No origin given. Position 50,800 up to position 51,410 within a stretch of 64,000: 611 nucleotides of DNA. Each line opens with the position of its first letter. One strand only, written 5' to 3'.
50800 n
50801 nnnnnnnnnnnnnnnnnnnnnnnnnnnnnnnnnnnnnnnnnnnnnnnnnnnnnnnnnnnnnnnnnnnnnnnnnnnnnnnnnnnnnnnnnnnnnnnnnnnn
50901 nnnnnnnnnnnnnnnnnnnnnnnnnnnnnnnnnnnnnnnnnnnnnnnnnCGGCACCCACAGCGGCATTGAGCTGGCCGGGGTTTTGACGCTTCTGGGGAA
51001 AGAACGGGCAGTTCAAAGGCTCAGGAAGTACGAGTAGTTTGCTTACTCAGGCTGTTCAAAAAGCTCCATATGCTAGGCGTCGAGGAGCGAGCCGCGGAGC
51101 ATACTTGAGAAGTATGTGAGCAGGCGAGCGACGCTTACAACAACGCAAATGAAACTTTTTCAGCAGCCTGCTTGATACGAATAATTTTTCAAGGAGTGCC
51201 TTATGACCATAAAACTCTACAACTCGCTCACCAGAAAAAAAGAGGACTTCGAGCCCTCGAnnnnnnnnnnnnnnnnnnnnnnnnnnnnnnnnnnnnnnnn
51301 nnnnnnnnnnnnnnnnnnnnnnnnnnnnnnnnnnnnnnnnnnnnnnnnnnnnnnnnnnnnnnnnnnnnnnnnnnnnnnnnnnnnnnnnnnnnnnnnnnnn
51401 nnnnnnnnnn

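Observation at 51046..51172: Repeat family B: approximately 125-bp element with conserved nested stems but a covarying central hairpin (gltX–cysS spacer and glnA 3' region)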

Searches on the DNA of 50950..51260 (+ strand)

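Call 15: search_rna_families(source=window, start=50950, end=51260, threshold=evalue, max_evalue=10)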
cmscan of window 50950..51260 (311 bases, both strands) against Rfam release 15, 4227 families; matches with E-value up to 10: 3.
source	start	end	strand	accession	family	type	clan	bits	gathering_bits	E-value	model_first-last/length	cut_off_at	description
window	51118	51173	-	RF00218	SNORD46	Gene; snRNA; snoRNA; CD-box;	CL00061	19.7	40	0.066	1-104/104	no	Small nucleolar RNA SNORD46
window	51234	51260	-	RF02423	Bp1_781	Gene; sRNA;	-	14.5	80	0.1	204-230/230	5'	Burkholderia sRNA Bp1_Cand871_SIPHT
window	51033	51068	-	RF02089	CLRN1-AS1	Gene; lncRNA;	-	10.3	48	2.9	1-79/79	no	CLRN1 antisense RNA 1 conserved region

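Call 22: build_rna_model(alignment_id=A3)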
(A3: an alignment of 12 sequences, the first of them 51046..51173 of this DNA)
Model R1 built from alignment A3 (12 sequences, 135 columns); structure: RNAalifold consensus.
model positions 128; base pairs 37; branch points 0; effective number of sequences 1.06; information 0.591 bits per position. Calibrated on 0.2 Mb of random sequence (short: E-values are rough).
structure used (alignment columns):
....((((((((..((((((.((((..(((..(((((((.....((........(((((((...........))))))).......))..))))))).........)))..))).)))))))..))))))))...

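Call 23: search_with_rna_model(model_id=R1, sources=[window, L001, L003, L005, L007, L008, L010, L013, L014, L015, L018, L021], max_evalue=10)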
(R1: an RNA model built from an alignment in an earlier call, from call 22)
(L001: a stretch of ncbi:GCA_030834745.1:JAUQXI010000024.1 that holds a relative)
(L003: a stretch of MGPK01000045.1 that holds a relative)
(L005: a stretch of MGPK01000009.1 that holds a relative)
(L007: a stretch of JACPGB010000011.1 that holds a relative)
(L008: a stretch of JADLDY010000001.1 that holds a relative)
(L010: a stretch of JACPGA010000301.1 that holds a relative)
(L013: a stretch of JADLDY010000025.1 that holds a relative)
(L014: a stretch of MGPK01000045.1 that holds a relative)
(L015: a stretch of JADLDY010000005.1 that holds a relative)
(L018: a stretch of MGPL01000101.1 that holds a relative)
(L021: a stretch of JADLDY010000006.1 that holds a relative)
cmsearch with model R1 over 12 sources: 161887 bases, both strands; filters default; matches with E-value up to 10: 37.
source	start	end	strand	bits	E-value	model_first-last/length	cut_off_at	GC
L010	4223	4349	-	149.4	2.4e-39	1-128/128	no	0.54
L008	3485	3612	-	149.1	2.9e-39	1-128/128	no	0.52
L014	6840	6966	+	139.9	1.1e-36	1-128/128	no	0.54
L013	7199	7326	-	138.4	3.1e-36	1-128/128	no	0.55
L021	2073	2199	-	135.8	1.6e-35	1-128/128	no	0.53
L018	1633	1762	-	134.5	3.9e-35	1-128/128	no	0.55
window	62997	63128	+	133.9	5.8e-35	1-128/128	no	0.55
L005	6083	6210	-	133.3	8.8e-35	1-128/128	no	0.56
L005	283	410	+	132.6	1.3e-34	1-128/128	no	0.52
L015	4098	4225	+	129.4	1.1e-33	1-128/128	no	0.5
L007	1486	1607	+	127.8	3e-33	1-128/128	no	0.55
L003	5811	5938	+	120.6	3.2e-31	1-128/128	no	0.55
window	51044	51171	+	116.8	3.9e-30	1-128/128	no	0.52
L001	9842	9969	+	116.8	3.9e-30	1-128/128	no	0.52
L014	3582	3709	+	93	2e-23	1-128/128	no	0.54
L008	4908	5029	-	79.5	1.3e-19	1-128/128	no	0.57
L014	5044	5161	+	47.6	1.2e-10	1-128/128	no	0.53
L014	6843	6969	-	42.4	3.6e-09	1-128/128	no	0.54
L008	3482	3609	+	42.2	4.1e-09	1-128/128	no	0.52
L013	7196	7323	+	41.3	7.4e-09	1-128/128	no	0.55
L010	4220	4346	+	37.7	7.8e-08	1-128/128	no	0.55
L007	1489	1610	-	35.9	2.5e-07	1-128/128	no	0.56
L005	286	413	-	35.1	4.1e-07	1-128/128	no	0.53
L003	5814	5941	-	33.9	9e-07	1-128/128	no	0.55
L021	2070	2196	+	29.9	1.2e-05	1-128/128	no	0.53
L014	3585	3712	-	29.7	1.4e-05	1-128/128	no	0.52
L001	9845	9972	-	29.1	2e-05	1-128/128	no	0.52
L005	6080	6207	+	29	2.2e-05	1-128/128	no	0.55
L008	4905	5026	+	27.5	5.9e-05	1-128/128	no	0.57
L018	1630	1759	+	27.3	6.5e-05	1-128/128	no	0.57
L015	4101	4228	-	25.5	0.00022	1-128/128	no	0.5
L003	3745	3771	-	14.4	0.3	1-128/128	no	0.41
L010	4356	4409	-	11.9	1.4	42-86/128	no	0.52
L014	5085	5109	-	9.2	8.2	55-80/128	no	0.52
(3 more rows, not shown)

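Call 24: search_with_rna_model(model_id=R1, sources=[window, L003, L005, L007, L008, L010, L013, L014, L015, L018, L021], max_evalue=0.001, make_alignment=true)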
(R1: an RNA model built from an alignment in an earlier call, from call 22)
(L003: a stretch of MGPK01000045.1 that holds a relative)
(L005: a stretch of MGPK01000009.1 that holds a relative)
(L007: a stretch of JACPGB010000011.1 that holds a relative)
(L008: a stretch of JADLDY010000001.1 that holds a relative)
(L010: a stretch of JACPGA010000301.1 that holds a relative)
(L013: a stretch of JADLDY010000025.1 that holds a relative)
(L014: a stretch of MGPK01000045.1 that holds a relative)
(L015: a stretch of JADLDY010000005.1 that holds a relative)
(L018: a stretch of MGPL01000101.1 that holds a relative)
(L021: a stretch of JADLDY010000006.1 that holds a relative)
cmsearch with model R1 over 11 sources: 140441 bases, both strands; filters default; matches with E-value up to 0.001: 32.
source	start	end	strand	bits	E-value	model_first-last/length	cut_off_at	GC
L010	4223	4349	-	149.4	2.1e-39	1-128/128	no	0.54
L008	3485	3612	-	149.1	2.5e-39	1-128/128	no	0.52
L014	6840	6966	+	139.9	9.8e-37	1-128/128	no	0.54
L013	7199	7326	-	138.4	2.7e-36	1-128/128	no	0.55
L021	2073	2199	-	135.8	1.4e-35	1-128/128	no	0.53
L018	1633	1762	-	134.5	3.4e-35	1-128/128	no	0.55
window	62997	63128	+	133.9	5e-35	1-128/128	no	0.55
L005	6083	6210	-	133.3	7.6e-35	1-128/128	no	0.56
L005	283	410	+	132.6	1.1e-34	1-128/128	no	0.52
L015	4098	4225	+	129.4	9.4e-34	1-128/128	no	0.5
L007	1486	1607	+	127.8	2.6e-33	1-128/128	no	0.55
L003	5811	5938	+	120.6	2.8e-31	1-128/128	no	0.55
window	51044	51171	+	116.8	3.4e-30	1-128/128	no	0.52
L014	3582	3709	+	93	1.7e-23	1-128/128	no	0.54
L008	4908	5029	-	79.5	1.1e-19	1-128/128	no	0.57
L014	5044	5161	+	47.6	1.1e-10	1-128/128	no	0.53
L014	6843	6969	-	42.4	3.1e-09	1-128/128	no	0.54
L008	3482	3609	+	42.2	3.6e-09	1-128/128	no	0.52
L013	7196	7323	+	41.3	6.4e-09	1-128/128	no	0.55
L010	4220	4346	+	37.7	6.7e-08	1-128/128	no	0.55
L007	1489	1610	-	35.9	2.2e-07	1-128/128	no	0.56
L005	286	413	-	35.1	3.6e-07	1-128/128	no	0.53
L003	5814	5941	-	33.9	7.8e-07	1-128/128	no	0.55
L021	2070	2196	+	29.9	1.1e-05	1-128/128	no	0.53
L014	3585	3712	-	29.7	1.2e-05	1-128/128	no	0.52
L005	6080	6207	+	29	1.9e-05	1-128/128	no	0.55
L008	4905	5026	+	27.5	5.1e-05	1-128/128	no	0.57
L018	1630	1759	+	27.3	5.7e-05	1-128/128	no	0.57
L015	4101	4228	-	25.5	0.00019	1-128/128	no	0.5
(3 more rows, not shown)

Alignment A4: 32 matches aligned to the model, 221 columns, each read 5' to 3' on its own strand. Consensus structure (alignment columns), stored with it:
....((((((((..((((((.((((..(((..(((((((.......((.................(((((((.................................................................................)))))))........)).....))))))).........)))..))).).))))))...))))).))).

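Call 28: search_with_rna_model(model_id=R1, sources=[L022, L023, L024, L025, L026, L027, L028, L029, L030, L031, L032, L033, L034, L035, L036, L037, L038, L039, L040, L041, L042, L043, L044, L045, L046, L047, L048, L049, L050, L051, L052, L053, L054, L055, L056, L057, L058, L059, L060, L061, L062, L063, L064, L065, L066, L067, L068, L069, L070, L071, L072, L073, L074, L075, L076, L077, L078, L079, L080, L081], max_evalue=0.001)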
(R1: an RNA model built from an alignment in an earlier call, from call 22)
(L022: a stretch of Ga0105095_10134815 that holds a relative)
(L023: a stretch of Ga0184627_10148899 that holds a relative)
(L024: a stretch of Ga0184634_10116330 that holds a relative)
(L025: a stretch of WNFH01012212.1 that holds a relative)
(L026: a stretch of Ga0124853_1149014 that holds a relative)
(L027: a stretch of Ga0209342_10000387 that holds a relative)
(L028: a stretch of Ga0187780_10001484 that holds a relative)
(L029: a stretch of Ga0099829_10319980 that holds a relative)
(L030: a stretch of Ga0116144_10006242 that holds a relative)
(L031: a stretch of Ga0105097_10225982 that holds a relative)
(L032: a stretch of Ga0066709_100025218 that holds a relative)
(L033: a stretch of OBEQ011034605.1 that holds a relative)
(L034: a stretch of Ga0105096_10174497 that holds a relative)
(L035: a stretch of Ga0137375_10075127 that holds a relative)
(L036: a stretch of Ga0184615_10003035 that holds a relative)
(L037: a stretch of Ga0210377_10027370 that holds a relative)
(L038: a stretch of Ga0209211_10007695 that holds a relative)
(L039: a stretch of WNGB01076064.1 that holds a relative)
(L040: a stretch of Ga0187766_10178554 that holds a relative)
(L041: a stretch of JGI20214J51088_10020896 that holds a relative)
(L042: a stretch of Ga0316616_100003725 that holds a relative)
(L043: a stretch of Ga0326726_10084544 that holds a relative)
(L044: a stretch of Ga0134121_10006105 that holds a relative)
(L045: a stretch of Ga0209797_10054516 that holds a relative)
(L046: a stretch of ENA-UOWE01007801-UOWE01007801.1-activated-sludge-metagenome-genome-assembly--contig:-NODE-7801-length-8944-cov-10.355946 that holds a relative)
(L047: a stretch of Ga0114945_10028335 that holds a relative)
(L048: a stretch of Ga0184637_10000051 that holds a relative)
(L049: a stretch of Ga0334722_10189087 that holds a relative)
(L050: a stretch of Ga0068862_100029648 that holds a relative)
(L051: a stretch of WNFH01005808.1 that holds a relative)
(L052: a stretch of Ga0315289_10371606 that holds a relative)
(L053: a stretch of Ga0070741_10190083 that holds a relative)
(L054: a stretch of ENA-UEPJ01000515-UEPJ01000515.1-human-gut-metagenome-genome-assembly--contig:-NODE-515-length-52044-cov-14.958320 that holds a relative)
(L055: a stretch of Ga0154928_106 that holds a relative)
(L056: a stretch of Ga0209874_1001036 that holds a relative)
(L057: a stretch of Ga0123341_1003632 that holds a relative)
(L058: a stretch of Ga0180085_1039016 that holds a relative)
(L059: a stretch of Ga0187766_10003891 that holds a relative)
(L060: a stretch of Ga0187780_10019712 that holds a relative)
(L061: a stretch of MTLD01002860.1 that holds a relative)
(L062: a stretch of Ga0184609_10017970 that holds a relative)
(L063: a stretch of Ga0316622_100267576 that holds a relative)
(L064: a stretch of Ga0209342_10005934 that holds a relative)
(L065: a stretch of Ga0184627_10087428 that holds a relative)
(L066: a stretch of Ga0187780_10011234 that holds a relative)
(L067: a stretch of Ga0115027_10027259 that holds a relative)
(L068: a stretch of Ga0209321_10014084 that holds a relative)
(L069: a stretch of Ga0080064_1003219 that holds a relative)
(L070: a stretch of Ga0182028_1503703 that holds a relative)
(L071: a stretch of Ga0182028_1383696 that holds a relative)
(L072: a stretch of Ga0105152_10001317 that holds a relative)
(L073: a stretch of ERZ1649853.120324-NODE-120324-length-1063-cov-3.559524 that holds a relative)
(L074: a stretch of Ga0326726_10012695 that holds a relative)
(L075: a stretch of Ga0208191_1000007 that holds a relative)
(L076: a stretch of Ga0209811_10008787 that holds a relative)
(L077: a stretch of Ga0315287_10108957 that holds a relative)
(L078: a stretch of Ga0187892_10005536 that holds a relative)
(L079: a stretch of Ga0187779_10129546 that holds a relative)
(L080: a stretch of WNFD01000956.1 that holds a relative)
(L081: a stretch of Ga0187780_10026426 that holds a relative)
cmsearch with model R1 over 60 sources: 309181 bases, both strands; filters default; matches with E-value up to 0.001: 105.
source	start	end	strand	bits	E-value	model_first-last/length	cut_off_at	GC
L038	12020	12149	-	102.4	8.6e-26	1-128/128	no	0.51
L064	6914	7042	+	98.1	1.4e-24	1-128/128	no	0.58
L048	1683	1811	-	95.1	9.7e-24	1-128/128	no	0.59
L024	893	1021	+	91.9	7.8e-23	1-128/128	no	0.57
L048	262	389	-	85.4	5.2e-21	1-128/128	no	0.62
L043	2663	2793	-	84.7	8.4e-21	1-128/128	no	0.66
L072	8057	8185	-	83.8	1.5e-20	1-128/128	no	0.65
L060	1132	1262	-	77.9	6.9e-19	1-128/128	no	0.7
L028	4150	4280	+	77.4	9.4e-19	1-128/128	no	0.68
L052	38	167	-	77.2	1.1e-18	1-128/128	no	0.66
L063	1510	1640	+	76.4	1.8e-18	1-128/128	no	0.67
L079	263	392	+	74.2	7.3e-18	1-128/128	no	0.52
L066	2645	2775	+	73.2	1.5e-17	1-128/128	no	0.7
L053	1538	1666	+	72.4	2.4e-17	1-128/128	no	0.59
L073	914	1045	+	72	3.1e-17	1-128/128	no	0.65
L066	6361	6491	+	71.5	4.2e-17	1-128/128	no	0.69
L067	2435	2562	+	70.9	6.4e-17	1-128/128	no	0.66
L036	2473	2598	-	70.6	8e-17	1-128/128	no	0.61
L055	6510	6635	-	70.3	9.5e-17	1-128/128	no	0.6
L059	2351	2480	-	68.9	2.3e-16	1-128/128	no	0.68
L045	1458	1588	+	66.3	1.3e-15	1-128/128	no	0.68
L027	1977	2106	+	65.9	1.7e-15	1-128/128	no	0.51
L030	3872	4001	+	65.6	2e-15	1-128/128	no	0.52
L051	5062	5191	-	65.6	2.1e-15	1-128/128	no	0.68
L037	1083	1210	-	64.5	4e-15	1-128/128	no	0.59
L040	348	477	+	62.9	1.1e-14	1-128/128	no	0.69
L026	231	361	+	62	2e-14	1-128/128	no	0.61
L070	1940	2067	+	61.7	2.4e-14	1-128/128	no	0.66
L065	120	249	+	60.8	4.5e-14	1-128/128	no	0.65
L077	135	263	-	60.7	4.8e-14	1-128/128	no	0.65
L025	2138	2267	+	60.3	6.3e-14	1-128/128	no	0.65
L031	409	536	+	60.2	6.7e-14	1-128/128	no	0.66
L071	2133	2261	+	59.9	8.2e-14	1-128/128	no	0.64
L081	3993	4119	+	59.9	8.2e-14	1-124/128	3'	0.69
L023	1099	1228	-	59.1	1.3e-13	1-128/128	no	0.68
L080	492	621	-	59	1.5e-13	1-128/128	no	0.65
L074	5612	5741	-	58.9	1.5e-13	1-128/128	no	0.67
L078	9611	9741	+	58.9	1.6e-13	1-128/128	no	0.66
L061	2324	2451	+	58.5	2.1e-13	1-128/128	no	0.59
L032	5681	5810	-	58.1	2.7e-13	1-128/128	no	0.65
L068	123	253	-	55.6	1.3e-12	1-128/128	no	0.57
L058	122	251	-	55.5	1.4e-12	1-128/128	no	0.69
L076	3108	3239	-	55.5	1.4e-12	1-128/128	no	0.67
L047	1667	1794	+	55.2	1.7e-12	1-128/128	no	0.53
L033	534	663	+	52.2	1.2e-11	1-128/128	no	0.62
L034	851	978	+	52.1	1.3e-11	1-128/128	no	0.69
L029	776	905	+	52.1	1.3e-11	1-128/128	no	0.67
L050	2825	2954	-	51.8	1.5e-11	1-128/128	no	0.65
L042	444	573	-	51.8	1.5e-11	1-128/128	no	0.63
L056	4270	4401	-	51.5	1.9e-11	1-128/128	no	0.6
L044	3601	3728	+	51.5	1.9e-11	1-128/128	no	0.66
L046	2783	2912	+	50.4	3.9e-11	1-128/128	no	0.57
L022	547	679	-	50.1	4.7e-11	1-128/128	no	0.67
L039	74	203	+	50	4.9e-11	1-128/128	no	0.66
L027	723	845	+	49.2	8.3e-11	1-128/128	no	0.5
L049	402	529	+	48.4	1.4e-10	1-128/128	no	0.66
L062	1781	1910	-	47.7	2.2e-10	1-128/128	no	0.66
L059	2348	2477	+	43.5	3.4e-09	1-128/128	no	0.66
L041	1954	2082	+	43.3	3.9e-09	1-128/128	no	0.53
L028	6066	6229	-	42.6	6.1e-09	1-128/128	no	0.68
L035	1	118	+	42.4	6.8e-09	13-128/128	5'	0.65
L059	7492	7627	+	40.2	2.9e-08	1-128/128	no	0.67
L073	917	1048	-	40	3.3e-08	1-128/128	no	0.65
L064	8862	9058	-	39.9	3.5e-08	1-128/128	no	0.64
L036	8042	8170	+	39.7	3.9e-08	1-128/128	no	0.64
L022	993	1122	-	39.5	4.7e-08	1-128/128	no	0.65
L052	35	164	+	39.4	4.9e-08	1-128/128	no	0.65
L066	2648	2778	-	38.8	7e-08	1-128/128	no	0.7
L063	1513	1643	-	38.7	7.6e-08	1-128/128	no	0.67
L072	8054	8182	+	38.3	9.9e-08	1-128/128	no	0.64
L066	6364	6494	-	38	1.2e-07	1-128/128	no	0.71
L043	2660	2790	+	36.6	3e-07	1-128/128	no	0.64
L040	351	480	-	36.5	3.2e-07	1-128/128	no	0.68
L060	1129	1259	+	35.8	5.2e-07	1-128/128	no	0.69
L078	9614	9744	-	35.7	5.4e-07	1-128/128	no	0.65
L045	1461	1591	-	35.5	6.1e-07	1-128/128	no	0.66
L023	1096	1225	+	34.5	1.2e-06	1-128/128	no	0.66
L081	3996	4119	-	32.8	3.6e-06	8-128/128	5'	0.69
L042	441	570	+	32.3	4.8e-06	1-128/128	no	0.62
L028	4153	4283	-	32.3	4.9e-06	1-128/128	no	0.68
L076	3105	3236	+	31.9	6.5e-06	1-128/128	no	0.67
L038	12017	12146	+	31.9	6.5e-06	1-128/128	no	0.48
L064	6917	7045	-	31.7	7.1e-06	1-128/128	no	0.57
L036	2470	2595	+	31.3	9.4e-06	1-128/128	no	0.6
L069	9907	10024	+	30.8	1.3e-05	1-128/128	no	0.52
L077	132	260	+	30.2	1.9e-05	1-128/128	no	0.64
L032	5678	5807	+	30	2.2e-05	1-128/128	no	0.64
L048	1680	1808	+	29.9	2.4e-05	1-128/128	no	0.59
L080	489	618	+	29.4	3.1e-05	1-128/128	no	0.64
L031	412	539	-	29.1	3.8e-05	1-128/128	no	0.64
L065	123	252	-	29.1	4e-05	1-128/128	no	0.63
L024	896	1024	-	28.8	4.7e-05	1-128/128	no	0.57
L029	779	908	-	28.6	5.5e-05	1-128/128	no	0.67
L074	5609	5738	+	28.4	6.3e-05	1-128/128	no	0.66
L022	544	676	+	28.1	7.4e-05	1-128/128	no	0.67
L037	1080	1207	+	27.7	0.0001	1-128/128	no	0.58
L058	119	248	+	27.5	0.00011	1-128/128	no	0.68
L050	2822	2951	+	26.9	0.00016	1-128/128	no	0.64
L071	2136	2264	-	26.4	0.00023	1-128/128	no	0.62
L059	7495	7630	-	25.9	0.00031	1-128/128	no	0.66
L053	1541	1669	-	25.5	0.00041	1-128/128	no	0.57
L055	6507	6632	+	25.4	0.00044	1-128/128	no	0.58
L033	537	666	-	25.4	0.00045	1-128/128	no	0.62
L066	500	629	+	25.1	0.00052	1-128/128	no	0.7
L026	234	364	-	24.7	0.00069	1-128/128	no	0.6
